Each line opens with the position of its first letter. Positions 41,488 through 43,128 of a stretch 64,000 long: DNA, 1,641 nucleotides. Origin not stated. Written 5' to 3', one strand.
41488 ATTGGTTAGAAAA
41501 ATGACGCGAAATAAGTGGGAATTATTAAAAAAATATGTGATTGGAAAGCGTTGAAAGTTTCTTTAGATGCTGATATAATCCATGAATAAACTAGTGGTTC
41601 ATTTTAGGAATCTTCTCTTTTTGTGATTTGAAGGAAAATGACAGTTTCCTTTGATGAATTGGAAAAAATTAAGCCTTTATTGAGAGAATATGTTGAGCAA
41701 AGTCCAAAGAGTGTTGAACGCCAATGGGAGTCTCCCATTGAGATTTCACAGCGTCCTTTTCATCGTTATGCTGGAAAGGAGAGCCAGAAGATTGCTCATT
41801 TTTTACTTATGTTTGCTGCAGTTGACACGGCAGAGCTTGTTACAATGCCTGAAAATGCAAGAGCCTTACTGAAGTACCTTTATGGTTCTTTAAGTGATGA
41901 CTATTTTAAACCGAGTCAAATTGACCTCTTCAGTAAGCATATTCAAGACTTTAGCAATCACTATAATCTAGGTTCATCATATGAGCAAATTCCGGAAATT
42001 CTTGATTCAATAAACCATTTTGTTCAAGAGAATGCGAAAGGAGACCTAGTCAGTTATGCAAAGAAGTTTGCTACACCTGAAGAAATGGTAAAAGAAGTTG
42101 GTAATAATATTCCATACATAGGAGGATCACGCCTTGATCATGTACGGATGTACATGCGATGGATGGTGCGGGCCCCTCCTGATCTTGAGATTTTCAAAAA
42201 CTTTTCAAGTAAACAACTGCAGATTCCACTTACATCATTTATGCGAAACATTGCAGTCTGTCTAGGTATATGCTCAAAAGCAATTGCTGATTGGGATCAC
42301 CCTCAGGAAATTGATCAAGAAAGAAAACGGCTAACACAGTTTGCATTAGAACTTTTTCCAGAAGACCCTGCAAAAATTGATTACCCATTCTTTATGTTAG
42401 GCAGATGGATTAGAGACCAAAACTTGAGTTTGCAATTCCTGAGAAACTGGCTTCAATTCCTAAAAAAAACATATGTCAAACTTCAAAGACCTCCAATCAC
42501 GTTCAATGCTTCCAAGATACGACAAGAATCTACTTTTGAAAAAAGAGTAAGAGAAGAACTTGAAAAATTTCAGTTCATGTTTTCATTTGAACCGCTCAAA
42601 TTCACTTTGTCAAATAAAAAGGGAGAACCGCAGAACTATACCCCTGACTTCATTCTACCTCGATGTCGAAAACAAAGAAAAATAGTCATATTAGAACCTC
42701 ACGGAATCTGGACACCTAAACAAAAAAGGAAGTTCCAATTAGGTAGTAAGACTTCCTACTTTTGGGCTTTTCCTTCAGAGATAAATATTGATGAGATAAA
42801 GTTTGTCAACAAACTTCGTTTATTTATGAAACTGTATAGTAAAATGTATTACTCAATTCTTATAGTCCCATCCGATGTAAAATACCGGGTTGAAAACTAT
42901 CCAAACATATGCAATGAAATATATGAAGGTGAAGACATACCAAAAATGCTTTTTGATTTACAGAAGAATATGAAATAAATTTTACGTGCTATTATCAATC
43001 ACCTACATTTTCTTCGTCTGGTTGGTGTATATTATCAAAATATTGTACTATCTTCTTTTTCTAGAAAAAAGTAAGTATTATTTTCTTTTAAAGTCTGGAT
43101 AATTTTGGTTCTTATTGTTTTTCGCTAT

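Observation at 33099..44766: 11-kb island saturated with nuclease and helicase domains, ending in a methyltransferase relic: candidate undescribed defence or DNA/RNA-processing system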

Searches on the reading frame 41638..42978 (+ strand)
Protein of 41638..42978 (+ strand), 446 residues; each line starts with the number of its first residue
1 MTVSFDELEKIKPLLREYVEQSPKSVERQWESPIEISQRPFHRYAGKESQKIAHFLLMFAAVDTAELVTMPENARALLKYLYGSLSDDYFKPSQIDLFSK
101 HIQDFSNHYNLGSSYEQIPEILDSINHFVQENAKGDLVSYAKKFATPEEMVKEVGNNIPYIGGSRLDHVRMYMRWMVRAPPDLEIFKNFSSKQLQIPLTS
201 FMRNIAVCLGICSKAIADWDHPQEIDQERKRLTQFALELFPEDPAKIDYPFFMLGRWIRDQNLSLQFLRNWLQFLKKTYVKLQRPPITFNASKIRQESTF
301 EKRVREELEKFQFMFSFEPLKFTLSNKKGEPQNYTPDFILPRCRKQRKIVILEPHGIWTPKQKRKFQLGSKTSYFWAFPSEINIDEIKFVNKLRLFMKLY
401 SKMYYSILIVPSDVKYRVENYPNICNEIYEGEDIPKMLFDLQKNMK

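Call 4: search_protein_families(library=pfam, proteins=[window:41638-42978:+], max_evalue=0.1)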
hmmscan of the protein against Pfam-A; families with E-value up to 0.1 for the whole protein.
window:41638-42978:+ (446 aa): 2 families
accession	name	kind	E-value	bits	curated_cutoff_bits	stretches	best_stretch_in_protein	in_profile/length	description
PF09674.15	DUF2400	-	1.2e-14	55.4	25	1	111-255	80-223/225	Protein of unknown function (DUF2400)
PF05367.17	Phage_endo_I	-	0.0043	17.1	29.1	1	297-366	16-78/149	Phage endonuclease I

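Call 5: search_protein_families(library=ncbifam, proteins=[window:41638-42978:+], max_evalue=0.01)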
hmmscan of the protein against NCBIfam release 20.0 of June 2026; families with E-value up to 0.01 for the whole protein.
window:41638-42978:+ (446 aa): 1 family
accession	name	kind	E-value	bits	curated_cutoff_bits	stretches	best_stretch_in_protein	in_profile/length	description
TIGR02757.1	TIGR02757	hypoth_equivalog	4.2e-14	52.9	139.2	1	66-255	89-226/229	TIGR02757 family protein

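Call 6: search_protein_families(library=padloc, proteins=[window:41638-42978:+], max_evalue=0.01)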
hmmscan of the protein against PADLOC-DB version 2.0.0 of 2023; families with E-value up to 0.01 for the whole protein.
window:41638-42978:+ (446 aa): 0 families

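Call 37: find_homologous_proteins(query=window:41638-42978:+, max_evalue=0.001)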
Query window:41638-42978:+ (446 aa): 319 proteins with E <= 0.001 among 3322 candidates; the best 120 are listed.
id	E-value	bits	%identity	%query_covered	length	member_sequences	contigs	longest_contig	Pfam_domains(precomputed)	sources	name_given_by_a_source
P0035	1.4e-289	978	97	100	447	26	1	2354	PF09674.16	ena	-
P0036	6.3e-255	864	87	100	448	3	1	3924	PF09674.16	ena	-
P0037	3.8e-190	651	68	100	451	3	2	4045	PF09674.16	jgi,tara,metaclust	tara:strand:+ start:1231 stop:2586 length:1356 start_codon:yes stop_codon:yes gene_type:complete|met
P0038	4.4e-164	565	57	99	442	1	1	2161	PF09674.16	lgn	-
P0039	8.0e-158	544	54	99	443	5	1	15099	PF09674.16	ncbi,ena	-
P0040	3.3e-156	539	55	99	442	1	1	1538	PF09674.16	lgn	-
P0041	6.4e-156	538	54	99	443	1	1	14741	PF09674.16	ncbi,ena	-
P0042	1.4e-154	533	55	99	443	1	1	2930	PF09674.16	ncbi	-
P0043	8.5e-154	531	55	100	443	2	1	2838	PF09674.16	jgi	jgi:hypothetical protein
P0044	4.9e-152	525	53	99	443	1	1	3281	PF09674.16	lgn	-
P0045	1.6e-151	523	53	100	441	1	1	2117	PF09674.16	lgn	-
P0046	2.5e-150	519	53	100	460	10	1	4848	PF09674.16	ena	-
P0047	2.8e-149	516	54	99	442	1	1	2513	PF09674.16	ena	-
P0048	8.8e-147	508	53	99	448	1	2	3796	PF09674.16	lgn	-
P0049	7.8e-145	501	52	99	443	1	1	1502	PF09674.16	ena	-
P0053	1.0e-136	474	51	99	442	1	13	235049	PF09674.16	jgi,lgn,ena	jgi:hypothetical protein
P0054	4.1e-135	469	49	99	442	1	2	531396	PF09674.16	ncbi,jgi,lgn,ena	ncbi:MAG: DUF2400 family protein [Candidatus Bathyarchaeia archaeon]|jgi:hypothetical protein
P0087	3.9e-62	229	37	80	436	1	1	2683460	PF09674.16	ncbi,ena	-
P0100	1.7e-61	227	37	80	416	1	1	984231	PF09674.16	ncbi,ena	-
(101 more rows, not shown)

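Call 38: find_encoding_contigs(protein=P0053, flank=7000, max_places=3)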
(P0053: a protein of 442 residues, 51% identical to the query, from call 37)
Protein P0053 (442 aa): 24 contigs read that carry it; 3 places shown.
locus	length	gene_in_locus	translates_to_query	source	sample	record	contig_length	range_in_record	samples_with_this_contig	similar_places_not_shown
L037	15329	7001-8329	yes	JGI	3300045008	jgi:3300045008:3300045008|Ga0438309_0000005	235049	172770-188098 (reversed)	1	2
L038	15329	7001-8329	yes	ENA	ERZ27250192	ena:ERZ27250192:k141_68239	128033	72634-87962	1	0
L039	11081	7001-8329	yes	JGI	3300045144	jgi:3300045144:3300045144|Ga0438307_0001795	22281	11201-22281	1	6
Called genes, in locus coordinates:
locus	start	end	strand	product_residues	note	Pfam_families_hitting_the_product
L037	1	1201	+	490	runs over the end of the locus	-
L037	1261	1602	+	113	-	PF04032:Rpr2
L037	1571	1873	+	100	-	PF01985:CRS1_YhbY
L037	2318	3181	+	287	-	-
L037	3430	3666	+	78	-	-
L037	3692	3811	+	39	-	-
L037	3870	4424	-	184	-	-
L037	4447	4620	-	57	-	-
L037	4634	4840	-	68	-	-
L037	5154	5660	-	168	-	PF01867:Cas_Cas1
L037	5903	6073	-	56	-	-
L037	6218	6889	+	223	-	-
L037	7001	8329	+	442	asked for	PF09674:DUF2400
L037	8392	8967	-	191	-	-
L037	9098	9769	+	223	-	-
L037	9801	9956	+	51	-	-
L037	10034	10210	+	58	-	-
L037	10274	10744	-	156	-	PF12724:Flavodoxin_5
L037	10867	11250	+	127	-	-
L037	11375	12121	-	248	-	PF13676:TIR_2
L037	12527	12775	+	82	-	-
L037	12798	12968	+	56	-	-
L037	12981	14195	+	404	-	PF00589:Phage_integrase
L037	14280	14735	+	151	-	PF01090:Ribosomal_S19e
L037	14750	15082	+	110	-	PF01984:dsDNA_bind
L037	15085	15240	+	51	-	PF00832:Ribosomal_L39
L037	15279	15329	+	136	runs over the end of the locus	PF01198:Ribosomal_L31e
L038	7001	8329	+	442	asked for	PF09674:DUF2400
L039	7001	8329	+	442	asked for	PF09674:DUF2400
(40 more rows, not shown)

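Call 39: find_encoding_contigs(protein=P0039, flank=7000, max_places=2)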
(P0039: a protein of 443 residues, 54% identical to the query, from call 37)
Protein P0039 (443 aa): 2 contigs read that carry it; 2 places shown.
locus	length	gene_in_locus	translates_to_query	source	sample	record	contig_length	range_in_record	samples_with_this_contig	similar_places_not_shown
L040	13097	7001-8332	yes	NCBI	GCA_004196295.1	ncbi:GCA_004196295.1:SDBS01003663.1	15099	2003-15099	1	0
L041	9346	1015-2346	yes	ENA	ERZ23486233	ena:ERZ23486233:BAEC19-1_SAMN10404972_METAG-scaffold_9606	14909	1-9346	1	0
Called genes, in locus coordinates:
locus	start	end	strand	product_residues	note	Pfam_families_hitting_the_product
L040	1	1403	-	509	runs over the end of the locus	PF01935:DUF87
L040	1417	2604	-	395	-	PF09376:NurA (weak)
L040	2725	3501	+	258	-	PF12705:PDDEXK_1 (weak), PF09810:Exo5 (weak)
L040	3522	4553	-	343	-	PF01939:NucS_C (weak)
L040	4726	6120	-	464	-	PF00753:Lactamase_B (faint), PF23023:Anti-Pycsar_Apyc1 (faint), PF12706:Lactamase_B_2, PF07521:RMMBL (weak)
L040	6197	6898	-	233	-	PF00702:Hydrolase, PF13419:HAD_2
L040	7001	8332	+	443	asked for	PF09674:DUF2400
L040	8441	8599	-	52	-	-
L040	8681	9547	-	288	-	PF02646:RmuC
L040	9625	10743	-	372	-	PF00589:Phage_integrase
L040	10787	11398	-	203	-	PF13489:Methyltransf_23 (weak), PF02475:TRM5-TYW2_MTfase, PF05175:MTS, PF06325:PrmA, PF12847:Methyltransf_18, PF09445:Methyltransf_15 (weak), PF13847:Methyltransf_31, PF13649:Methyltransf_25, +1 more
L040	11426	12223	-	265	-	PF00175:NAD_binding_1, PF10418:DHODB_Fe-S_bind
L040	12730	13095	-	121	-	?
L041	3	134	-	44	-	?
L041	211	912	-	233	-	PF00702:Hydrolase, PF13419:HAD_2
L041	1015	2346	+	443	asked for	PF09674:DUF2400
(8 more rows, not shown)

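Call 40: find_encoding_contigs(protein=P0054, flank=7000, max_places=2)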
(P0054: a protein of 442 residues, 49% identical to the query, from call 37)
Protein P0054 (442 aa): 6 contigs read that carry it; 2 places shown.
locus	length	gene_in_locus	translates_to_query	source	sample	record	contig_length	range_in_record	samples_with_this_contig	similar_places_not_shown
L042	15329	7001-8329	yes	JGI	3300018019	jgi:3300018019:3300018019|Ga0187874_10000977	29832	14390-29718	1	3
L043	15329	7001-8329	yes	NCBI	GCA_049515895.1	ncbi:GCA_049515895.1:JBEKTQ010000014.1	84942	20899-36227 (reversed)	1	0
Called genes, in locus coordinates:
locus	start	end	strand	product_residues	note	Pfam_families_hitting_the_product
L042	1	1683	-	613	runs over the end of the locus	PF03235:GmrSD_N, PF07510:GmrSD_C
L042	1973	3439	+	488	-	PF12706:Lactamase_B_2, PF07521:RMMBL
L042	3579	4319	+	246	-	-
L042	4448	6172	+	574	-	PF04471:Mrr_cat, PF22722:NA-iREase1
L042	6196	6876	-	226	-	PF00702:Hydrolase, PF13419:HAD_2, PF13242:Hydrolase_like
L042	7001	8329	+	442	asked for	PF09674:DUF2400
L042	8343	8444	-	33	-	-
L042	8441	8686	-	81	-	-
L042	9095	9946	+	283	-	-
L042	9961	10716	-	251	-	-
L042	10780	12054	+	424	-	-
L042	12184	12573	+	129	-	-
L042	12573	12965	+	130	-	-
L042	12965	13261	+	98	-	-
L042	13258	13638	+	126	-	-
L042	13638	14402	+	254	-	PF18731:HEPN_Swt1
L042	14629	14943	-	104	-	-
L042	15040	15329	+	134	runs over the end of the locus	?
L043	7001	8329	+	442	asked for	PF09674:DUF2400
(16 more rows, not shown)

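Call 44: find_encoding_contigs(protein=P0087, flank=10000, max_places=1)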
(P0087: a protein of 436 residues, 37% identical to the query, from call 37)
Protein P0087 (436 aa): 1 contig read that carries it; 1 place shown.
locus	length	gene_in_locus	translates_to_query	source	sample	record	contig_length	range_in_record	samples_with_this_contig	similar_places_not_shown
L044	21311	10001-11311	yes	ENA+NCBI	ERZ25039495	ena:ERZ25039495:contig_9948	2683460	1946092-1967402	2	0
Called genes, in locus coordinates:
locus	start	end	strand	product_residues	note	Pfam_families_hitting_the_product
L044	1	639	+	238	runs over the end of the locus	-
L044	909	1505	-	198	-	-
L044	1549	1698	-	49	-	-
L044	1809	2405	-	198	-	-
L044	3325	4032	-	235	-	-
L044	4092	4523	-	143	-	-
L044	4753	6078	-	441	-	-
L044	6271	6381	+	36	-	-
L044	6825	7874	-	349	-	PF26630:DUF8203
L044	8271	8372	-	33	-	-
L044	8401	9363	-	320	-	PF13404:HTH_AsnC-type (weak), PF13412:HTH_24 (weak), PF22451:NirdL-like_HTH (faint), PF13404:HTH_AsnC-type, PF13412:HTH_24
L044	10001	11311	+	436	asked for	PF09674:DUF2400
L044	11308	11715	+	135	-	-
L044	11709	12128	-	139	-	PF14464:Prok-JAB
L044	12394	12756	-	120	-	PF03965:Penicillinase_R (faint), PF03551:PadR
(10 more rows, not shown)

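Call 45: find_encoding_contigs(protein=P0100, flank=10000, max_places=1)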
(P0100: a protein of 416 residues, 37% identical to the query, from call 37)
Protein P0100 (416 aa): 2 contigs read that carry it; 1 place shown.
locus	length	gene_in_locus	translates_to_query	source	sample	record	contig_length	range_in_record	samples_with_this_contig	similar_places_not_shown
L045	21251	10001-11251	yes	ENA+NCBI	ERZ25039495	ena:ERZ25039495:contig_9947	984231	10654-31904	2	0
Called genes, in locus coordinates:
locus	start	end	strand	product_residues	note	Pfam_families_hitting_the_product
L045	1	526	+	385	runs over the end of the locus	PF00072:Response_reg, PF00989:PAS, PF08448:PAS_4, PF13426:PAS_9, PF08447:PAS_3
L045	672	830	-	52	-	-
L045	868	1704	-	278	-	PF00950:ABC-3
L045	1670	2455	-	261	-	PF02463:SMC_N (faint), PF00005:ABC_tran, PF13304:AAA_21 (weak)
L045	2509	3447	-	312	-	PF01297:ZnuA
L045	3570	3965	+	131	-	PF01402:RHH_1, PF08753:NikR_C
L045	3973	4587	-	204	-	PF01135:PCMT, PF01209:Ubie_methyltran, PF02353:CMAS, PF13489:Methyltransf_23, PF05175:MTS, PF13847:Methyltransf_31, PF08241:Methyltransf_11, PF08242:Methyltransf_12, +1 more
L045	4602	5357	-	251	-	PF13555:AAA_29 (weak), PF00005:ABC_tran, PF02463:SMC_N (weak), PF13166:AAA_13 (faint), PF13304:AAA_21 (faint)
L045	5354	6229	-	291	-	PF01032:FecCD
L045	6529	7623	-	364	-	PF01497:Peripla_BP_2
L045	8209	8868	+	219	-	PF00132:Hexapep (faint)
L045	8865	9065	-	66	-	-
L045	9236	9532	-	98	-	-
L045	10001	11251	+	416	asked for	PF09674:DUF2400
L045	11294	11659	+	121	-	-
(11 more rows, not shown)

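Call 49: search_solved_structures(query=A2, max_evalue=10)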
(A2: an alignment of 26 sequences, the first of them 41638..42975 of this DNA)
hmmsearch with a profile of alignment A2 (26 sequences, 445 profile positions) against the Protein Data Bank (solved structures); distinct sequences matched with E-value up to 10: 4.
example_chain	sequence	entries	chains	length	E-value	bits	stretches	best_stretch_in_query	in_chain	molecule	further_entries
1m0d_A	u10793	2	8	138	0.0013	20.8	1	296-365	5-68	Endodeoxyribonuclease I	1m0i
2pfj_A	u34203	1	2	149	0.0017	20.5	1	295-363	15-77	Endodeoxyribonuclease 1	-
3cae_A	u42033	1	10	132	0.002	20.3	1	299-365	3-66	Endonuclease I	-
1fzr_A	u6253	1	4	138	0.005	18.9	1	296-340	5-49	ENDONUCLEASE I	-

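Call 51: find_related_loci(query=A2, collection=metagenome_contigs, flank=10000)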
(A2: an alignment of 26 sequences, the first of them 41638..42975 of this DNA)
Query A2 (446 aa) in metagenome_contigs; peptide patterns used: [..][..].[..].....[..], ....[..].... (x = any residue, [..] = any of these).
412 stretches matched a pattern; 305 encode a relative of the query (tblastn E <= 1e-3); the best 80 are kept; 80 distinct loci.
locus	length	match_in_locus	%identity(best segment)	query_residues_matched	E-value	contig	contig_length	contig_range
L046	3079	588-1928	97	1-446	0e+0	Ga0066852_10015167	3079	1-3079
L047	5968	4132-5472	97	1-446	0e+0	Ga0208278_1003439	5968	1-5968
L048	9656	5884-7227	87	1-446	0e+0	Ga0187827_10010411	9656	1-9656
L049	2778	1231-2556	69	1-437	0e+0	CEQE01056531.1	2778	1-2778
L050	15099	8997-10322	54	1-443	3e-163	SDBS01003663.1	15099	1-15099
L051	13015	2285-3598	55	7-446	5e-163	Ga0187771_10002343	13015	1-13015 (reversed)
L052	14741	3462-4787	54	1-443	9e-162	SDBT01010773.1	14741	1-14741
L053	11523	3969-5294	54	2-446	2e-158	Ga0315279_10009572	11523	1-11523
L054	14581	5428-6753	53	2-446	5e-156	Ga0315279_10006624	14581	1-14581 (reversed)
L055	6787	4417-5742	53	2-446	6e-156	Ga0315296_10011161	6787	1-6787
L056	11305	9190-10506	51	6-446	5e-146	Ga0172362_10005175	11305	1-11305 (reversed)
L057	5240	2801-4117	51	6-446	1e-147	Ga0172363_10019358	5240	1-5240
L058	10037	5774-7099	49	1-444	2e-142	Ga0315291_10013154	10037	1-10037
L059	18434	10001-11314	49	6-445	2e-140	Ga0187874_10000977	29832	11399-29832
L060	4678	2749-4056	48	6-443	1e-137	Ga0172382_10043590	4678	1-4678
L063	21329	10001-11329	46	3-444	9e-129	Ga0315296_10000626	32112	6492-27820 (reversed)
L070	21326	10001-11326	48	1-444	1e-140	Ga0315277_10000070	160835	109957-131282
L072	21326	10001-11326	48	1-444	1e-140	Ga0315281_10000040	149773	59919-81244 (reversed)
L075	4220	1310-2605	40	11-444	1e-105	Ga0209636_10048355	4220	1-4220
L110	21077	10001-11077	36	9-372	2e-65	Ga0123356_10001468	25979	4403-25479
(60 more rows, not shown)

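Call 58: predict_structure(alignment_id=A2)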
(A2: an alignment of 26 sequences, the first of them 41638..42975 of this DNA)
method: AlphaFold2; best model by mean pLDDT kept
length: 446 residues; sequences in the alignment: 26
mean_pLDDT: 86.8   pTM: 0.81
mean pLDDT of the five models: 86.8, 86.3, 84.0, 83.8, 81.2
residues with pLDDT >= 90: 267; 70-90: 138; 50-70: 21; < 50: 20
segments of 3 or more residues with pLDDT < 50: 26-29, 31-45
pLDDT, mean of each block of 10 residues (from residue 1): 76 95 60 39 60 92 88 87 89 95 91 95 96 94 96 92 86 89 89 91 93 89 92 96 91 85 89 93 82 68 91 77 78 86 89 89 91 91 92 93 94 91 94 92 81
secondary structure, 60 per line:
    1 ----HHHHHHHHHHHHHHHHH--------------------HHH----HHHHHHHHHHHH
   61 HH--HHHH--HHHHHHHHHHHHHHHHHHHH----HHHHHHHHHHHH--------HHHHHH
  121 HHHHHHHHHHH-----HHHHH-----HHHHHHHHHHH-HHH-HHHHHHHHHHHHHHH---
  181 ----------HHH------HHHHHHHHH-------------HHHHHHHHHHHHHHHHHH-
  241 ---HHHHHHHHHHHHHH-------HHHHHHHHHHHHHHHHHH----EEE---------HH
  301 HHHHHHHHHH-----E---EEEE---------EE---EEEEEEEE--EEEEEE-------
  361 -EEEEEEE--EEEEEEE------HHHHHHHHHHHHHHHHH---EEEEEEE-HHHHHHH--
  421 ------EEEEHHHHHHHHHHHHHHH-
elements in order: H5-21 H49-62 H65-68 H71-90 H95-106 H115-131 H137-141 H147-157 H163-177 H200-208 H222-239 H244-257 H265-282 E287-289 H299-310 E320-323 E338-345 E348-353 E362-368 E371-377 H384-400 E404-410 H412-418 E427-430 H431-445

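Call 63: fold_search(model_id=the predicted structure, library=pdb)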
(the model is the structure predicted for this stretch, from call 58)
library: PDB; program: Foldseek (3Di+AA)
matches with E <= 10: 172; with E <= 0.001: 9
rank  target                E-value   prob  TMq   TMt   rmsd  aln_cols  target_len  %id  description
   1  7u07_B                5.6e-05  1.00  0.40  0.52   5.8       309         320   13  Crystal structure of queuine salvage enzyme DUF2419, apo form (released 2022-12-21)
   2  7u1o_B                1.0e-04  1.00  0.41  0.54   5.5       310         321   13  Crystal structure of queuine salvage enzyme DUF2419 complexed with queuosine (released 2022-12-21)
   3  7u07_A                1.2e-04  1.00  0.41  0.54   5.7       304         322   12  Crystal structure of queuine salvage enzyme DUF2419, apo form (released 2022-12-21)
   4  7uk3                  1.6e-04  1.00  0.36  0.48  10.2       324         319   12  Crystal structure of queuine salvage enzyme DUF2419, wild-type (non-His6x tagged) (released 2022-12-21)
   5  7u5a_A                1.8e-04  1.00  0.40  0.52   6.0       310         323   11  Crystal structure of queuine salvage enzyme DUF2419 mutant K199C, complexed with queuosine (released 2022-12-21)
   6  7u5a_B                2.2e-04  1.00  0.36  0.48  10.1       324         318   14  Crystal structure of queuine salvage enzyme DUF2419 mutant K199C, complexed with queuosine (released 2022-12-21)
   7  7u91_A                2.7e-04  1.00  0.39  0.51   5.7       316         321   14  Crystal structure of queuine salvage enzyme DUF2419, in complex with queuosine-5'-monophosphate (released 2022-12-21)
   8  7ulc_A                3.1e-04  1.00  0.41  0.55   5.7       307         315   12  Crystal structure of queuine salvage enzyme DUF2419 mutant D231N, in complex with queuosine-5'-monophosphate (released 2022-12-21)
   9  7ulc_B                5.1e-04  1.00  0.41  0.55   5.9       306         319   11  Crystal structure of queuine salvage enzyme DUF2419 mutant D231N, in complex with queuosine-5'-monophosphate (released 2022-12-21)
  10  3knt_C                2.0e-03  1.00  0.31  0.60   6.1       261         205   11  Crystal structure of Methanocaldococcus jannaschii 8-oxoguanine glycosylase/lyase in complex with 15mer DNA containing (released 2010-02-02)
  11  7ayy_AAA              3.5e-02  0.99  0.28  0.39  10.6       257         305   12  Structure of the human 8-oxoguanine DNA Glycosylase hOGG1 in complex with activator TH10785 (released 2022-06-01)
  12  4uob                  7.4e-02  1.00  0.33  0.56   4.4       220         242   14  Crystal structure of Deinococcus radiodurans Endonuclease III-3 (released 2015-06-10)
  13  6rlw_DDD              8.6e-02  0.97  0.30  0.41   8.6       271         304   12  Structure of the human 8-oxoguanine DNA Glycosylase hOGG1 in complex with inhibitor TH5487 (released 2020-07-22)
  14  7ayy_DDD              9.0e-02  0.96  0.30  0.42  14.2       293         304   12  Structure of the human 8-oxoguanine DNA Glycosylase hOGG1 in complex with activator TH10785 (released 2022-06-01)
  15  8bvx_B                1.9e-01  0.85  0.29  0.41  14.9       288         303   11  Structure of the mouse 8-oxoguanine DNA Glycosylase mOGG1 in complex with ligand TH13264 (released 2024-05-15)
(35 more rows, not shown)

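Call 81: search_protein_families(library=pfam, proteins=[L042:3579-4319:+, L040:2725-3501:+, L048:7458-8354:+], max_evalue=0.01)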
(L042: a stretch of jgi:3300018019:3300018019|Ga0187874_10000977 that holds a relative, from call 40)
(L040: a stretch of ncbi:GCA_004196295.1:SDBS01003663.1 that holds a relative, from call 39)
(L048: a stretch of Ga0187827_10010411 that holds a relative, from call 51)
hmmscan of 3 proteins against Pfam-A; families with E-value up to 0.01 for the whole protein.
L042:3579-4319:+ (246 aa): 1 family
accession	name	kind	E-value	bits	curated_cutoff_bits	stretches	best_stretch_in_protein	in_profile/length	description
PF12705.13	PDDEXK_1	-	5.1e-05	23.8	22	1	78-240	99-244/247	PD-(D/E)XK nuclease superfamily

L040:2725-3501:+ (258 aa): 3 families
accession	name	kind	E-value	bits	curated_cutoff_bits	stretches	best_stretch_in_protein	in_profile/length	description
PF12705.13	PDDEXK_1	-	2.7e-07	31.2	22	1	91-253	106-246/247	PD-(D/E)XK nuclease superfamily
PF09810.15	Exo5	-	3.2e-07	30.6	25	1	212-254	321-365/367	Exonuclease V - a 5' deoxyribonuclease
PF04313.20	HSDR_N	-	0.0041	17.4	25.1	0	116-136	127-147/198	Type I restriction enzyme R protein N terminus (HSDR_N)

L048:7458-8354:+ (299 aa): 1 family
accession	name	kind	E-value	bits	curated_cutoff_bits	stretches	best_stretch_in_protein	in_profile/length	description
PF04471.18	Mrr_cat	-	2.9e-05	24.6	21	1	122-175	36-90/115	Restriction endonuclease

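Call 85: search_protein_families(library=phrogs, proteins=[window:41638-42978:+], max_evalue=0.01)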
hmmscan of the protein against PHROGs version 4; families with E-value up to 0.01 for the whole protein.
window:41638-42978:+ (446 aa): 1 family
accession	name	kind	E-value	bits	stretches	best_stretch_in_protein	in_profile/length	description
phrog_945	-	DNA, RNA and nucleotide metabolism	4.1e-08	34.1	1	293-367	11-75/145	endonuclease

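Call 103: find_related_loci(query=A2, collection=viral_contigs, flank=6000)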
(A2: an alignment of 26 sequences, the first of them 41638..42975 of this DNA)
Query A2 (446 aa) in viral_contigs; peptide patterns used: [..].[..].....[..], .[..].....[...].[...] (x = any residue, [..] = any of these).
34 stretches matched a pattern, but none encodes a relative of the query by tblastn (E <= 1e-3).
